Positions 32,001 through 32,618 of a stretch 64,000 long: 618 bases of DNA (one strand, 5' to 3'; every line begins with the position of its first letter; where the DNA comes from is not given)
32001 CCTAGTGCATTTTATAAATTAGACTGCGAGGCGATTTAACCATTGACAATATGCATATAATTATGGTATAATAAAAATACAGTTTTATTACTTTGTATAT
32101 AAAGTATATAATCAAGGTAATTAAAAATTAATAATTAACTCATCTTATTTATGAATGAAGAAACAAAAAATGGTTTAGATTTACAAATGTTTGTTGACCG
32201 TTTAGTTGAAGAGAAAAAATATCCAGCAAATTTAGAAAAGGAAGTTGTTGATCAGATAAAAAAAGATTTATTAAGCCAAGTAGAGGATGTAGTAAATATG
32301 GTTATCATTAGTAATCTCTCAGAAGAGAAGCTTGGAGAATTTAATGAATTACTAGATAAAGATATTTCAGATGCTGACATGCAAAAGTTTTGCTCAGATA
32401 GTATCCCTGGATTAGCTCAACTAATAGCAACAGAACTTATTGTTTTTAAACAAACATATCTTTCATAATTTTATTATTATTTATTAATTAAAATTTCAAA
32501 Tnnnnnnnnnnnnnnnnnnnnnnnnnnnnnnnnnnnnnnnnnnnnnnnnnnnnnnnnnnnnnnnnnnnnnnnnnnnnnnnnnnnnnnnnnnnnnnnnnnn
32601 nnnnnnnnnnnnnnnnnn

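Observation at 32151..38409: Locus after tRNA-Ile encoding a 1226-aa membrane-anchored repeat protein flanked by small acidic proteins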

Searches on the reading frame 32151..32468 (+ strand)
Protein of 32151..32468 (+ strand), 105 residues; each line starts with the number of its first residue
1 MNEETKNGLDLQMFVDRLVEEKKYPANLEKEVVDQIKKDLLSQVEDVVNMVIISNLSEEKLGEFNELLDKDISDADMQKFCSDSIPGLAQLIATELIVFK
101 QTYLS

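Call 4: search_protein_families(library=pfam, proteins=[window:32151-32468:+], max_evalue=1)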
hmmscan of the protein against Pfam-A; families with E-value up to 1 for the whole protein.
window:32151-32468:+ (105 aa): 4 families
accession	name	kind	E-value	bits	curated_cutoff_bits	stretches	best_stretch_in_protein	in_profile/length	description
PF18908.5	DUF5663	-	1.4e-05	26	23.7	1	21-101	3-82/84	Protein of unknown function (DUF5663)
PF04855.17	SNF5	-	0.0079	16.4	21.8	1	10-55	36-81/225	SNF5 / SMARCB1 / INI1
PF25434.1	NUCB1_N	-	0.044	14.5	27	1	11-70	39-98/140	NUCB1-like, N-terminal domain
PF03937.21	Sdh5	-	0.1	13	27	0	54-83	28-55/76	Flavinator of succinate dehydrogenase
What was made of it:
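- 32151..32468 (+): p105: a 105-aa acidic protein with no signal peptide, member of Pfam DUF5663 (PF18908). It is the obligate partner of the large protein. Pfam score 26.0 bits against a gathering score of 23.7 (call 4).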

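Call 5: search_protein_families(library=ncbifam, proteins=[window:32151-32468:+], max_evalue=1)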
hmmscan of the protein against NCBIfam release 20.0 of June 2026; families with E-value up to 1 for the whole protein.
window:32151-32468:+ (105 aa): 2 families
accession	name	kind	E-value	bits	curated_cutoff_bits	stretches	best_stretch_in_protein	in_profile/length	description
NF002178.0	PRK01022.2-1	equivalog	0.052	13.6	351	1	19-79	40-103/178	hypothetical protein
NF008971.0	PRK12319.1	equivalog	0.11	12.1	406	1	12-64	205-253/256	acetyl-CoA carboxylase carboxyl transferase subunit alpha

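Call 6: search_protein_families(library=phrogs, proteins=[window:32151-32468:+], max_evalue=1)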
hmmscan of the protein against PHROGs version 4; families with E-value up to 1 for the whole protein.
window:32151-32468:+ (105 aa): 1 family
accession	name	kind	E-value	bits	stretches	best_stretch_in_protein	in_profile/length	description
phrog_29910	-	unknown function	0.23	12.7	1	29-63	31-65/123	-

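Call 113: search_protein_families(library=padloc, proteins=[window:32151-32468:+], max_evalue=0.1)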
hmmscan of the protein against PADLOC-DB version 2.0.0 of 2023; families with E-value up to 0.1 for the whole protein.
window:32151-32468:+ (105 aa): 0 families
